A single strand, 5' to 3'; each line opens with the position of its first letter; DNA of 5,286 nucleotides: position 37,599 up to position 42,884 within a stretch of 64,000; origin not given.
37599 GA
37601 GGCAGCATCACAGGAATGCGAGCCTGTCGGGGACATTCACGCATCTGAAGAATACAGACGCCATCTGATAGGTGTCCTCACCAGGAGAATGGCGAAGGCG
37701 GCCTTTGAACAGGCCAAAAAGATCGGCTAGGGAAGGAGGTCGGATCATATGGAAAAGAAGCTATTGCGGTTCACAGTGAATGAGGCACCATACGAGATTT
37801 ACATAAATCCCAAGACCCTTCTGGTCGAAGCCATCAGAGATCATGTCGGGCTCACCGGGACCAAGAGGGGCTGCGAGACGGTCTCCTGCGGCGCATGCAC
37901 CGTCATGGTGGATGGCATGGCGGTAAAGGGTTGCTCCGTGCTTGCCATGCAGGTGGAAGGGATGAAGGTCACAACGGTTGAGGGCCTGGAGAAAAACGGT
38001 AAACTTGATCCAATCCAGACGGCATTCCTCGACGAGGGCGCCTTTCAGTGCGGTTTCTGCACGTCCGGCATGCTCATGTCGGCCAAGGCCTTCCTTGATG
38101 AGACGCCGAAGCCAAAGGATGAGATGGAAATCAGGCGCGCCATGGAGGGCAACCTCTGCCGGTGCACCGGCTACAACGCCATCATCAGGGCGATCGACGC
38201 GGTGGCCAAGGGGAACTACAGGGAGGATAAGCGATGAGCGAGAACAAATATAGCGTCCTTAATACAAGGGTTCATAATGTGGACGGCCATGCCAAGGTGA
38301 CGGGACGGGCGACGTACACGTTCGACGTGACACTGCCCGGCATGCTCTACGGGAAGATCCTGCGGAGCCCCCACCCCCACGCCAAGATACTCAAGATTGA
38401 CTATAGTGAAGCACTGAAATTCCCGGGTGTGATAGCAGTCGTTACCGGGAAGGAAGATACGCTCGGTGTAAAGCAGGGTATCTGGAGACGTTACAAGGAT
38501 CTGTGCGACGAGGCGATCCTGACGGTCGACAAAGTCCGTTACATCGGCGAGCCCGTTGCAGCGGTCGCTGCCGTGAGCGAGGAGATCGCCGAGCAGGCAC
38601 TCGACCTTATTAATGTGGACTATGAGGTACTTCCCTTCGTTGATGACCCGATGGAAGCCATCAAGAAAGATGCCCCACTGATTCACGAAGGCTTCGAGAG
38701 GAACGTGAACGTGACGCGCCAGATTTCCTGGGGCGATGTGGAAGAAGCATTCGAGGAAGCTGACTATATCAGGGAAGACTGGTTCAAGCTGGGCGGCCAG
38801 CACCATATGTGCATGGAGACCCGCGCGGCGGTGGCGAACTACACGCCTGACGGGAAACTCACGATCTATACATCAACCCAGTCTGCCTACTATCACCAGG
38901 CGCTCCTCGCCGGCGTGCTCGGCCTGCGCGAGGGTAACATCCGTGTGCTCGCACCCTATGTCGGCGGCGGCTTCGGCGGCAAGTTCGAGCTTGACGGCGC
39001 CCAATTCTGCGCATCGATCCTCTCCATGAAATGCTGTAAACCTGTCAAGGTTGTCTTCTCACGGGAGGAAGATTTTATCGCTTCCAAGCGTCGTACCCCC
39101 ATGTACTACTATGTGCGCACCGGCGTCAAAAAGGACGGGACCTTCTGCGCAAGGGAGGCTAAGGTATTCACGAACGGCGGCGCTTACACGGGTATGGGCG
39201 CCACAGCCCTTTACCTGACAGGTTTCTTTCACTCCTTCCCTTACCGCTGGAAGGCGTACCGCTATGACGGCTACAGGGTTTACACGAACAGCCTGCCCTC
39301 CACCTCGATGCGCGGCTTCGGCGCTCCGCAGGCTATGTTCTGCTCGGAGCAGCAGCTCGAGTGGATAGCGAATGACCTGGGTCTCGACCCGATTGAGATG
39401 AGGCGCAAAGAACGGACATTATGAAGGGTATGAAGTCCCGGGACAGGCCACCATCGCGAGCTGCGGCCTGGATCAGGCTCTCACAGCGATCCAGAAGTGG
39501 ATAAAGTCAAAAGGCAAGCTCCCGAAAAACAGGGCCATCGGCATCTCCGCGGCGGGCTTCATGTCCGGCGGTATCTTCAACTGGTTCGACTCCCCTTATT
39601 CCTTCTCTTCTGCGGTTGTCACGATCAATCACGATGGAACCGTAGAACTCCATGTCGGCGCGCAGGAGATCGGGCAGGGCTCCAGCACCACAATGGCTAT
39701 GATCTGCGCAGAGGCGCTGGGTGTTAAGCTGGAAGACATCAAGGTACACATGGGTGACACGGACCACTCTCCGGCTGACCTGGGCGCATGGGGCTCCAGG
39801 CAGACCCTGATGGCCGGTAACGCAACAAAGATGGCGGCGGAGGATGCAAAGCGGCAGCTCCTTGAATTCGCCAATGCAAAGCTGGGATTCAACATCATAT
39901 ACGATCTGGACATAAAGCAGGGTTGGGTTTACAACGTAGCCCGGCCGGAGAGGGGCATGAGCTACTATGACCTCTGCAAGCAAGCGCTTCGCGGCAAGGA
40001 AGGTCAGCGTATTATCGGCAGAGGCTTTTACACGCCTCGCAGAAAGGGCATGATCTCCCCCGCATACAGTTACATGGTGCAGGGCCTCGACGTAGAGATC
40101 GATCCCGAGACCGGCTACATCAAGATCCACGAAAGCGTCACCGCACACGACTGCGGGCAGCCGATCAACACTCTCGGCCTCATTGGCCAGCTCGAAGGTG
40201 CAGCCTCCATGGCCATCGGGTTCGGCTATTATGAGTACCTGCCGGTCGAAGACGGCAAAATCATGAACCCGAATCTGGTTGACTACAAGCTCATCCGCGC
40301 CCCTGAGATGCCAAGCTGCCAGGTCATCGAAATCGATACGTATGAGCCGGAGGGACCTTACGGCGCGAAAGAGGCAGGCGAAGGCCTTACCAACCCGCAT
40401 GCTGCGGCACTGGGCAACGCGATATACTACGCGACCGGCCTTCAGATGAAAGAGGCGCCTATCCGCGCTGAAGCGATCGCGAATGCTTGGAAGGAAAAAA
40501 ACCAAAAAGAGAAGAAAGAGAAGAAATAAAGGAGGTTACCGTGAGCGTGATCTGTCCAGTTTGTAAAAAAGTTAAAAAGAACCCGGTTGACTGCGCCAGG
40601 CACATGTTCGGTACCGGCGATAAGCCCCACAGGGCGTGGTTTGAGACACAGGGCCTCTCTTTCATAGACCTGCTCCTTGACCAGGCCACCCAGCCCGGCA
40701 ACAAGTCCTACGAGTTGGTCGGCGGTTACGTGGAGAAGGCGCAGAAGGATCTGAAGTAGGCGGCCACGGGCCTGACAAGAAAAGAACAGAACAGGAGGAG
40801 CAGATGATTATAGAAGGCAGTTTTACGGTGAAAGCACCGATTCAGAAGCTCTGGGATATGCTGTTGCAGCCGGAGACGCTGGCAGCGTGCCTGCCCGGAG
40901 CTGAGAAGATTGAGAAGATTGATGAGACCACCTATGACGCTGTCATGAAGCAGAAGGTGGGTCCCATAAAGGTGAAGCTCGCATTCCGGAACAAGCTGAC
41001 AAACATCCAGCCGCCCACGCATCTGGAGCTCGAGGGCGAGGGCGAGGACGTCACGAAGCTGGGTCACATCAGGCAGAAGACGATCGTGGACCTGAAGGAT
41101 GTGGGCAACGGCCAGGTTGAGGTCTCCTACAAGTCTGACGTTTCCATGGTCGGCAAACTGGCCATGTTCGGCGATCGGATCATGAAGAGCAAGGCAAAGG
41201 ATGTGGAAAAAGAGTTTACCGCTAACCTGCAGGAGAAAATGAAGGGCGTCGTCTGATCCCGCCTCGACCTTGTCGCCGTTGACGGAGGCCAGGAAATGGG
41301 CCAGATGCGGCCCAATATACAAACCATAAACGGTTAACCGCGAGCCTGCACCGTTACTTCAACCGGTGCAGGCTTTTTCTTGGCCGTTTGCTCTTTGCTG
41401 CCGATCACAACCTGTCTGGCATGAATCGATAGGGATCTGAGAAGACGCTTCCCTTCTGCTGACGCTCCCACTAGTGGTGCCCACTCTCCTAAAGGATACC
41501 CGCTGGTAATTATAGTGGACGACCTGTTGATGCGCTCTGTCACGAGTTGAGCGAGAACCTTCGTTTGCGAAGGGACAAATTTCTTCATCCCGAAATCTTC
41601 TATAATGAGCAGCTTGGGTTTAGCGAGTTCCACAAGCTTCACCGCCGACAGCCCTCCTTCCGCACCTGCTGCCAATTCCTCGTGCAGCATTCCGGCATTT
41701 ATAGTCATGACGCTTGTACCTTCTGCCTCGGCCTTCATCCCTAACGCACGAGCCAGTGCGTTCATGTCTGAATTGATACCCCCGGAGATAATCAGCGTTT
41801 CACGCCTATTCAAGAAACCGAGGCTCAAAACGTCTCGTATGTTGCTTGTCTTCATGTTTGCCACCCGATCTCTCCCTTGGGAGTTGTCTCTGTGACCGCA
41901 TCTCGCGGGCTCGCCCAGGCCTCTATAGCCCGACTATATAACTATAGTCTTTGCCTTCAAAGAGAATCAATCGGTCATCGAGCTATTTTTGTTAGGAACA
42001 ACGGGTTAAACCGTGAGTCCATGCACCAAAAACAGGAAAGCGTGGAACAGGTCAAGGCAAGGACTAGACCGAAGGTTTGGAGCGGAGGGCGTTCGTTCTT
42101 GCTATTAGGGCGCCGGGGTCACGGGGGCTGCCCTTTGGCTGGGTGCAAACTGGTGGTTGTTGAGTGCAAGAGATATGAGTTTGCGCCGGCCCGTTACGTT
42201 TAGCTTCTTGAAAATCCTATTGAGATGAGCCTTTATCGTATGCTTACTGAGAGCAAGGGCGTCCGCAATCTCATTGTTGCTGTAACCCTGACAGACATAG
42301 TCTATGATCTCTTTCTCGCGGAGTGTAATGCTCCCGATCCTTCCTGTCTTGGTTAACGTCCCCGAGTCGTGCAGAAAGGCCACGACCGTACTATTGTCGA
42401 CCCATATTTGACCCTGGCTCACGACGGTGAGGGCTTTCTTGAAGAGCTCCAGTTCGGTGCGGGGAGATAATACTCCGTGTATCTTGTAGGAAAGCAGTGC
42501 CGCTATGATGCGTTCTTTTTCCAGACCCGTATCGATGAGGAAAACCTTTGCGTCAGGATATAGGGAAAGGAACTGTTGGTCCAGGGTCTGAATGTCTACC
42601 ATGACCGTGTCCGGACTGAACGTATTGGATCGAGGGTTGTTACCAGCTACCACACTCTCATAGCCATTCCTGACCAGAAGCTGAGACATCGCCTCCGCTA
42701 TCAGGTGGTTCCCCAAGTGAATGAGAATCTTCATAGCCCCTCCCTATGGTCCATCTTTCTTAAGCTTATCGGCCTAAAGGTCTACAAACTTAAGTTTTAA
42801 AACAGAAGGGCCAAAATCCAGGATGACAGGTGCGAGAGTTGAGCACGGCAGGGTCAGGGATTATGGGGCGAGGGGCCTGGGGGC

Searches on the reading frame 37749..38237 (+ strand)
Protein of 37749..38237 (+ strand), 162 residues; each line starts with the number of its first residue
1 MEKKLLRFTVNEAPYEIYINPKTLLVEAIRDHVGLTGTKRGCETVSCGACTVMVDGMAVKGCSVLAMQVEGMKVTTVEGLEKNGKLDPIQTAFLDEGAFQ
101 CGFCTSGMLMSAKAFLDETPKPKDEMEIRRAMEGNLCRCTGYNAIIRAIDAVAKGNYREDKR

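Call 36: search_protein_families(library=pfam, proteins=[window:37749-38237:+], max_evalue=0.0001)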
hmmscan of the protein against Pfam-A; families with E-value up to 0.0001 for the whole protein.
window:37749-38237:+ (162 aa): 3 families
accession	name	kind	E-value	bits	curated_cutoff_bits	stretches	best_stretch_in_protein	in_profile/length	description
PF01799.25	Fer2_2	-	8.2e-33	112.8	30.3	1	76-149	1-74/75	[2Fe-2S] binding domain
PF00111.32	Fer2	-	9.1e-06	26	21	1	9-59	2-52/77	2Fe-2S iron-sulfur cluster binding domain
PF13085.11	Fer2_3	-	7.7e-05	23.1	27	0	39-82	49-91/107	2Fe-2S iron-sulfur cluster binding domain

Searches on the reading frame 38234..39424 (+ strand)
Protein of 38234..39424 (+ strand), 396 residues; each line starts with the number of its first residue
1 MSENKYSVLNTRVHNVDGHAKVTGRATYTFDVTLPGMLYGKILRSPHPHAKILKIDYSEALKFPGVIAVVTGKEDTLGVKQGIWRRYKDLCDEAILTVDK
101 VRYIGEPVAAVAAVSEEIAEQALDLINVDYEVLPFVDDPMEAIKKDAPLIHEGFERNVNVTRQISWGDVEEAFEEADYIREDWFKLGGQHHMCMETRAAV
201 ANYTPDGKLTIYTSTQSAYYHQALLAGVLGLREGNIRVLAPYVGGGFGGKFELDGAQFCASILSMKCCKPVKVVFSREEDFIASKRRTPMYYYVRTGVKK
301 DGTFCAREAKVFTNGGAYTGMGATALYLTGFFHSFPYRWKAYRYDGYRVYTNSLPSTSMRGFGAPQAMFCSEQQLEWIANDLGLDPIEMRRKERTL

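Call 36: search_protein_families(library=pfam, proteins=[window:38234-39424:+], max_evalue=0.0001)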
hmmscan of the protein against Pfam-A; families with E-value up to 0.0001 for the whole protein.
window:38234-39424:+ (396 aa): 2 families
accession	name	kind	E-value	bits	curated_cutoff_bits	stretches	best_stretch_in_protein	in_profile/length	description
PF02738.23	MoCoBD_1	-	1.5e-76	257.1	27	1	151-392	2-242/244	Molybdopterin cofactor-binding domain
PF01315.27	Ald_Xan_dh_C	-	6.5e-31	107.3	31.3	1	23-134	1-110/110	Aldehyde oxidase and xanthine dehydrogenase, a/b hammerhead domain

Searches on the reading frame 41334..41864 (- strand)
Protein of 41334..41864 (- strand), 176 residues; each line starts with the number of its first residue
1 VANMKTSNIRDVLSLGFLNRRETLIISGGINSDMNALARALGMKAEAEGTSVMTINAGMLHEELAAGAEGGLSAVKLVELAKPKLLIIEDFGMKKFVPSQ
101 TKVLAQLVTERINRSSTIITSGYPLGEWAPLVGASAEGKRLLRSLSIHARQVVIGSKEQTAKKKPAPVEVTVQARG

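Call 63: search_protein_families(library=pfam, proteins=[window:41334-41864:-], max_evalue=0.0001)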
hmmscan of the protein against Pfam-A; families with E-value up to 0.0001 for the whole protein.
window:41334-41864:- (176 aa): 1 family
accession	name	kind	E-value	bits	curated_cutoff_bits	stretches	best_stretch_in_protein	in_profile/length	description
PF01695.23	IstB_IS21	-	9.4e-22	78.1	24.1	1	5-158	76-229/238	IstB-like ATP binding protein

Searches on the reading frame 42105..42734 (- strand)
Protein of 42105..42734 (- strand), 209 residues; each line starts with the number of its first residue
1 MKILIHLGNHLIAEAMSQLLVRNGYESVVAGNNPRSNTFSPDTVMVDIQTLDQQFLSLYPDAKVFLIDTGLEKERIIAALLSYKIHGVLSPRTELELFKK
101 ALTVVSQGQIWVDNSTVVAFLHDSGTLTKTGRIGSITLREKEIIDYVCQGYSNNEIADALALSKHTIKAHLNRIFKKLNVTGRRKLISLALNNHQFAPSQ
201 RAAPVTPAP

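Call 63: search_protein_families(library=pfam, proteins=[window:42105-42734:-], max_evalue=0.0001)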
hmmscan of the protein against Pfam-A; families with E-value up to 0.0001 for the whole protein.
window:42105-42734:- (209 aa): 1 family
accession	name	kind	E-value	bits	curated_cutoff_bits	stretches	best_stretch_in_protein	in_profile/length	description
PF00196.25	GerE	-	1.6e-17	63.3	23.5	1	135-190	2-57/57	Bacterial regulatory proteins, luxR family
